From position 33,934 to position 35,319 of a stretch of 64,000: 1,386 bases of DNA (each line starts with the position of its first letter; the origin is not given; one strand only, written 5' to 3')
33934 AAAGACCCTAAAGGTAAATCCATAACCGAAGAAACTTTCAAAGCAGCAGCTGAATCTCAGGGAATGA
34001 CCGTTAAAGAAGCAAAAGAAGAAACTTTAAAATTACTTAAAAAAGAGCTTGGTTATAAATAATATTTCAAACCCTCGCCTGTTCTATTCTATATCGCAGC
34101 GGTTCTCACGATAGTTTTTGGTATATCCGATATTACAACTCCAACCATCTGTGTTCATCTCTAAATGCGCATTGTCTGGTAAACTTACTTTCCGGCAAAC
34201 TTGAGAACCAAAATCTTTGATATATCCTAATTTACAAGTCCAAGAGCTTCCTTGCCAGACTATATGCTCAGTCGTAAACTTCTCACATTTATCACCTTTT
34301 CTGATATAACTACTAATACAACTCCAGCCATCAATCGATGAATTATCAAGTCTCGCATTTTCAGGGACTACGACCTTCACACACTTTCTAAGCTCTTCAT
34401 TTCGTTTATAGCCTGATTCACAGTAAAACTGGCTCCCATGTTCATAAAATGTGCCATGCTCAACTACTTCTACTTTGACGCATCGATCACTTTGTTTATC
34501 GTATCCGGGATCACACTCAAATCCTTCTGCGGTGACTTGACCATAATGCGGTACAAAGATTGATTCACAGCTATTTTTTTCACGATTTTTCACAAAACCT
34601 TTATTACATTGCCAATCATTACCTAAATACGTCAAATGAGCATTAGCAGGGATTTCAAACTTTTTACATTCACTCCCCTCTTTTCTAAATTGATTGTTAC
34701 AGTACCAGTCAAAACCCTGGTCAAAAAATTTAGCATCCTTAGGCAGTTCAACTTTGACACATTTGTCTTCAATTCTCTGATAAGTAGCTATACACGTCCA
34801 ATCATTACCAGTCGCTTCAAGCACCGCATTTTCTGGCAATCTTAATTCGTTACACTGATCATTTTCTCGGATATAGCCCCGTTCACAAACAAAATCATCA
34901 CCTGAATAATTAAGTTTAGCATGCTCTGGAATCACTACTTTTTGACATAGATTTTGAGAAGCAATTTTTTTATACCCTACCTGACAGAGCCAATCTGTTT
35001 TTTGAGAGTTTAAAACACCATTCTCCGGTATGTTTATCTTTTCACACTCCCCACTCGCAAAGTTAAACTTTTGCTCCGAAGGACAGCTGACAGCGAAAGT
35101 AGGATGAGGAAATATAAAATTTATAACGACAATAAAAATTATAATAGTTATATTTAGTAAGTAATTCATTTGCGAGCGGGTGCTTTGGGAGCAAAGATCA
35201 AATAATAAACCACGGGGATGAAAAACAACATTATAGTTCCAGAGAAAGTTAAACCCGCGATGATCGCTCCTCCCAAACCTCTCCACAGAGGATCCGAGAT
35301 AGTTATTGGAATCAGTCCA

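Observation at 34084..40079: MFP-RND efflux operon translationally coupled to a secreted Cys-rich repeat protein in place of an outer-membrane factor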

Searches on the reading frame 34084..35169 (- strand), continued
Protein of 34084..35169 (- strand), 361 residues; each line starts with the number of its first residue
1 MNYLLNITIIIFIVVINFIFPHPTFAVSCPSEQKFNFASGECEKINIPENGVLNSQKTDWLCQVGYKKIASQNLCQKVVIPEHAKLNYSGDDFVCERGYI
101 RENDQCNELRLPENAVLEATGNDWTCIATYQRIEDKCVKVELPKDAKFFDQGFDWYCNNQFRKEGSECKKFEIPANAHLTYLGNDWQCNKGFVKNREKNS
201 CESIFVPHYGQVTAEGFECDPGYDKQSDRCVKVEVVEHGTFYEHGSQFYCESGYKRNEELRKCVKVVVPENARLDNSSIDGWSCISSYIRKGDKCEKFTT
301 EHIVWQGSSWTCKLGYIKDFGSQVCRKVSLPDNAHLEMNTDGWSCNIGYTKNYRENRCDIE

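Call 38: search_protein_representatives(alignment_id=A1)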
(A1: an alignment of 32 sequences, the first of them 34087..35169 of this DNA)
Query: 32 sequences, 324 profile positions. Proteins with E-value up to 0.001 (for the whole library): 1806; up to 1e-10: 1114; up to 1e-30: 300. The best 150 are listed.
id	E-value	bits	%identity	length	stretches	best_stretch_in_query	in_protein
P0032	1.7e-117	408.6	-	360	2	32-323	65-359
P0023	1.8e-112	392.1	-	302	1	31-323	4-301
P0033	7.5e-102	357.2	-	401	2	33-322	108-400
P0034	2.5e-101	355.5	-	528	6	69-195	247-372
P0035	6.4e-90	318.0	-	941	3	66-322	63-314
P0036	5.2e-82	292.0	-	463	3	63-187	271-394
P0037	2.4e-79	283.3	-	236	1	113-323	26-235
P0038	4.4e-75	269.2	-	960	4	67-195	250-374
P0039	6.2e-72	258.9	-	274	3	81-192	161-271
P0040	1.5e-71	257.7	-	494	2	34-193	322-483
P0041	2.4e-70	253.6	-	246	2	67-195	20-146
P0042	3.2e-70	253.3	-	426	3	90-192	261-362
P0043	9.8e-70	251.7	-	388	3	79-191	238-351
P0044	1.4e-69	251.2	-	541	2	58-194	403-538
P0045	2.0e-69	250.7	-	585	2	65-193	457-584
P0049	1.3e-67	244.7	-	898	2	53-195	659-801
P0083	1.6e-54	201.7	-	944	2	66-192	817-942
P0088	4.2e-54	200.3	-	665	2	64-191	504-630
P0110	3.1e-50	187.6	-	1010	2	81-191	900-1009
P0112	7.9e-50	186.3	-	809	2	62-194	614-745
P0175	1.1e-41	159.4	-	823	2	15-289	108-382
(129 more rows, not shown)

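Call 39: search_protein_families(library=pfam, proteins=[P0034, P0035, P0038, P0049, P0083, P0110, P0112, P0088, P0045, P0175], max_evalue=0.0001)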
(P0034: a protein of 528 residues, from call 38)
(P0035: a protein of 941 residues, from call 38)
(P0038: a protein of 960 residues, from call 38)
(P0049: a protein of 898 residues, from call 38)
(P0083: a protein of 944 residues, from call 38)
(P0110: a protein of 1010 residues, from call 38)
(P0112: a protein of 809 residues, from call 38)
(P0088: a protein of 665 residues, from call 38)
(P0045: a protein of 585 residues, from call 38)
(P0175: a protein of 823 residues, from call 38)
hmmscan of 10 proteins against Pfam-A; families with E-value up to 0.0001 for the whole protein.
P0034 (528 aa): 1 family
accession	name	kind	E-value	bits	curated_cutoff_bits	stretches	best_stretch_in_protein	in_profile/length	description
PF18046.7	FKBP26_C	-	3e-05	24.6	27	0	52-84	18-48/72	FKBP26_C-terminal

P0035 (941 aa): 2 families
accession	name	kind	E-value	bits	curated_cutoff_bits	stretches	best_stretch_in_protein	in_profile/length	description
PF05099.18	TerB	-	3.7e-12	47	24.4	1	748-868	4-117/118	Tellurite resistance protein TerB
PF12946.13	EGF_MSP1_1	-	1.1e-09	38.6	27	0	128-155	7-37/37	MSP1 EGF domain 1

P0038 (960 aa): 4 families
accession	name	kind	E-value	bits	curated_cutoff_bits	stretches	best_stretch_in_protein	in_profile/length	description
PF12946.13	EGF_MSP1_1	-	3.4e-18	65.8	27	0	343-371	6-37/37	MSP1 EGF domain 1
PF02493.26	MORN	-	2e-15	56.1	22.5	0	430-450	2-22/23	MORN repeat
PF05099.18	TerB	-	1.5e-09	38.6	24.4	1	768-887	5-117/118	Tellurite resistance protein TerB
PF19202.5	DUF5874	-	3e-07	31.1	27.1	0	291-342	14-67/74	Family of unknown function (DUF5874)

P0049 (898 aa): 0 families

P0083 (944 aa): 2 families
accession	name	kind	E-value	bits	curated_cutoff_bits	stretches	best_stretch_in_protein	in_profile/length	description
PF12946.13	EGF_MSP1_1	-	1.2e-06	28.8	27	0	785-818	1-37/37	MSP1 EGF domain 1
PF19974.5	TCAD9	-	9.1e-05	22.2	40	0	135-178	283-323/429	Ternary complex associated domain 9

P0110 (1010 aa): 2 families
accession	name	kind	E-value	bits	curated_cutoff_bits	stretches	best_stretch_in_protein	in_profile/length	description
PF12946.13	EGF_MSP1_1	-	4.1e-09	36.7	27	0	884-917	1-37/37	MSP1 EGF domain 1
PF00069.31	Pkinase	-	7e-09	35.9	31.7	1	14-291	3-255/263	Protein kinase domain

P0112 (809 aa): 1 family
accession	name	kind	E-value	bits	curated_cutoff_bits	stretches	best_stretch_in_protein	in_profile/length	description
PF08308.17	PEGA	-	2.4e-06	27.8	20.8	0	566-601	31-66/71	PEGA domain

P0088 (665 aa): 3 families
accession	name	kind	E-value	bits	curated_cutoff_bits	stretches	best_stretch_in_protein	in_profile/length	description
PF01471.23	PG_binding_1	-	1.6e-16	60.7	23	1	297-350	4-57/57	Putative peptidoglycan binding domain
PF12946.13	EGF_MSP1_1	-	3.6e-12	46.5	27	0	536-568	1-36/37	MSP1 EGF domain 1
PF19202.5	DUF5874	-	3.3e-05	24.6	27.1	0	526-562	21-58/74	Family of unknown function (DUF5874)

P0045 (585 aa): 3 families
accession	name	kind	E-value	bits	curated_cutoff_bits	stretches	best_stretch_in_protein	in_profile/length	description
PF12946.13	EGF_MSP1_1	-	9.9e-17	61.1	27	0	519-552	1-37/37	MSP1 EGF domain 1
PF01471.23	PG_binding_1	-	6.7e-13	49.1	23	1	269-318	6-55/57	Putative peptidoglycan binding domain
PF04810.20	zf-Sec23_Sec24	-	2.8e-08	34.1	25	0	405-417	15-27/39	Sec23/Sec24 zinc finger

P0175 (823 aa): 1 family
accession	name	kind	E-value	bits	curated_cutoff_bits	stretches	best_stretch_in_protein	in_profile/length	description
PF00656.27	Peptidase_C14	-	1.8e-26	93.7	21.4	1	595-805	3-223/233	Caspase domain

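Call 47: find_encoding_contigs(protein=P0025, flank=8000, max_places=2)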
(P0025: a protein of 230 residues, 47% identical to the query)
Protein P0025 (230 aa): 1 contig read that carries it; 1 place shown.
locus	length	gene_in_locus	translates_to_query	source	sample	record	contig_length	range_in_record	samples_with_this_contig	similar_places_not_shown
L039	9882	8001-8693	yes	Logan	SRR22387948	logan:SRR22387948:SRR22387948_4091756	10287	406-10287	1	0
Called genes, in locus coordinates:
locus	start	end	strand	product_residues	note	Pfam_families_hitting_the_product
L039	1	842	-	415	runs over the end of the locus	?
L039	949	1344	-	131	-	PF00213:OSCP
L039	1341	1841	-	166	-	PF00430:ATP-synt_B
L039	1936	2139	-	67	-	PF00137:ATP-synt_C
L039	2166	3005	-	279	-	PF00119:ATP-synt_A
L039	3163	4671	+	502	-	PF25919:BSH_CusB (faint), PF25973:BSH_CzcB (faint), PF25967:RND-MFP_C (faint), PF25989:YknX_C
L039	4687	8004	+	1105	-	PF00873:ACR_tran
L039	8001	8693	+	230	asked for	PF12946:EGF_MSP1_1 (faint)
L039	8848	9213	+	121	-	PF18029:Glyoxalase_6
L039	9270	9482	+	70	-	PF04070:DUF378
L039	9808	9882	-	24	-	?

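Call 48: find_encoding_contigs(protein=P0022, flank=8000, max_places=2)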
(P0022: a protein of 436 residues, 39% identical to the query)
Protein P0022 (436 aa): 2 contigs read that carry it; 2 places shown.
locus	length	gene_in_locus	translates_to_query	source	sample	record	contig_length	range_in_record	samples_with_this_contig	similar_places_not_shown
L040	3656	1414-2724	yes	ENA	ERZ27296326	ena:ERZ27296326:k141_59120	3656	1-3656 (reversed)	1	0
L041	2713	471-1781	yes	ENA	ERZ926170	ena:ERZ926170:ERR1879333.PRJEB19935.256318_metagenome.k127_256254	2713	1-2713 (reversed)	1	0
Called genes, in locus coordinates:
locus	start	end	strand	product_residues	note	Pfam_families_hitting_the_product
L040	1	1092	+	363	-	?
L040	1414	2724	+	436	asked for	PF12946:EGF_MSP1_1 (faint)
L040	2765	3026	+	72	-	PF04070:DUF378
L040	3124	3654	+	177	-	?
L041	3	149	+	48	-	?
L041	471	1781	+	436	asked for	PF12946:EGF_MSP1_1 (faint)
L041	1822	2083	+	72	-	PF04070:DUF378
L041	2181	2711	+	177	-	?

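Call 49: find_encoding_contigs(protein=P0023, flank=8000, max_places=2)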
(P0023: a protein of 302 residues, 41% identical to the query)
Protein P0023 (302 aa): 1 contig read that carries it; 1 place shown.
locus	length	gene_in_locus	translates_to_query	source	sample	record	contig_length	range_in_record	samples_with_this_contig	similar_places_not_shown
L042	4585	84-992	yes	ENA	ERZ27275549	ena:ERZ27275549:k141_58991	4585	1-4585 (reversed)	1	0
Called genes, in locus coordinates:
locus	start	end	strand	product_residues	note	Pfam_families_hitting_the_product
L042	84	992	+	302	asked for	PF12946:EGF_MSP1_1 (faint)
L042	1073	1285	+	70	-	PF04070:DUF378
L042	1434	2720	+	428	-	PF03952:Enolase_N, PF00113:Enolase_C, PF13378:MR_MLE_C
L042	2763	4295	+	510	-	PF01676:Metalloenzyme, PF06415:iPGM_N, PF01663:Phosphodiest (weak)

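Call 66: list_cluster_members(proteins=[window:34087-35169:-, window:35169-38489:-, P0179, P0007, P0021])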
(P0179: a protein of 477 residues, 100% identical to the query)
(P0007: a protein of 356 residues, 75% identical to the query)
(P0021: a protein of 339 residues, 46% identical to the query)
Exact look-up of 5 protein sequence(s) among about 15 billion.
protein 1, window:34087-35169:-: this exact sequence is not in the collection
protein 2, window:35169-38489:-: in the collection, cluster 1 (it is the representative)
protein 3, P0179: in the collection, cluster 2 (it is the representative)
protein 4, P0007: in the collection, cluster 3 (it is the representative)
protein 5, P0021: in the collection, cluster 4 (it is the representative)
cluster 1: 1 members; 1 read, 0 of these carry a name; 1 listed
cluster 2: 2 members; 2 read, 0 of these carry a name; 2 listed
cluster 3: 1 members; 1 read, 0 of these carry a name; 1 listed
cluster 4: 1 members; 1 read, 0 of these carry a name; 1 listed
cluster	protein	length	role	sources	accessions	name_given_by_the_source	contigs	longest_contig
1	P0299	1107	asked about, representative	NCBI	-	-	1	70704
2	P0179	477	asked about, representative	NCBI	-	-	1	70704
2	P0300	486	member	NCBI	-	-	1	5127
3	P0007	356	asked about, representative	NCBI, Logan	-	-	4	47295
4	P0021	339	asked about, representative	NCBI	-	-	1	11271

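Call 78: find_related_loci(query=A4, collection=metagenome_contigs, flank=6000)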
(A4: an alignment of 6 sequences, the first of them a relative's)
Query A4 (263 aa) in metagenome_contigs; peptide patterns used: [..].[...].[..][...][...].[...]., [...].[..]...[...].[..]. (x = any residue, [..] = any of these).
600 stretches matched a pattern (row limit reached: there are more); 542 encode a relative of the query (tblastn E <= 1e-3); the best 80 are kept; 80 distinct loci.
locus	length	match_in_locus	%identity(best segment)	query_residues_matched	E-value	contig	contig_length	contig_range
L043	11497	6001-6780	61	4-263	3e-112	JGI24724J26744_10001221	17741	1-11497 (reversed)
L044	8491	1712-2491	61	4-263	3e-112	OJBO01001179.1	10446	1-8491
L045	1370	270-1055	60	1-263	2e-119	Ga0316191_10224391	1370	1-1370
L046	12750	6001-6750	61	14-263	4e-110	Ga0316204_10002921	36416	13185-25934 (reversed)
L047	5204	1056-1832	60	5-263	1e-108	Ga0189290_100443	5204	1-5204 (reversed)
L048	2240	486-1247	59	8-261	1e-113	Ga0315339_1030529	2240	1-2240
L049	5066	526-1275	61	14-263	3e-107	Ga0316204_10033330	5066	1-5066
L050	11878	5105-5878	59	6-263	4e-107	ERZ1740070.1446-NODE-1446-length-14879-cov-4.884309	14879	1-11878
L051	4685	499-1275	58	5-263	5e-107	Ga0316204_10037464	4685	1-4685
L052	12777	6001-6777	58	5-263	2e-106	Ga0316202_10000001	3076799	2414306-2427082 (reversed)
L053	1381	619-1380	57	9-262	1e-114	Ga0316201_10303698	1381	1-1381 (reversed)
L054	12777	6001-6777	58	5-263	2e-106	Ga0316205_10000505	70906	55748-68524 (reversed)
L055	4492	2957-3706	60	14-263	3e-106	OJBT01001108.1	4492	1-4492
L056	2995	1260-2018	58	11-263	4e-107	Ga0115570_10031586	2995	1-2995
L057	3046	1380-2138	58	11-263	4e-107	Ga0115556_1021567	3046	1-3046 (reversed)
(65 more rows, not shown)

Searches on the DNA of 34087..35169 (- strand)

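Call 74: search_rna_families(sources=[L013, L015, L016, L040], threshold=gathering)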
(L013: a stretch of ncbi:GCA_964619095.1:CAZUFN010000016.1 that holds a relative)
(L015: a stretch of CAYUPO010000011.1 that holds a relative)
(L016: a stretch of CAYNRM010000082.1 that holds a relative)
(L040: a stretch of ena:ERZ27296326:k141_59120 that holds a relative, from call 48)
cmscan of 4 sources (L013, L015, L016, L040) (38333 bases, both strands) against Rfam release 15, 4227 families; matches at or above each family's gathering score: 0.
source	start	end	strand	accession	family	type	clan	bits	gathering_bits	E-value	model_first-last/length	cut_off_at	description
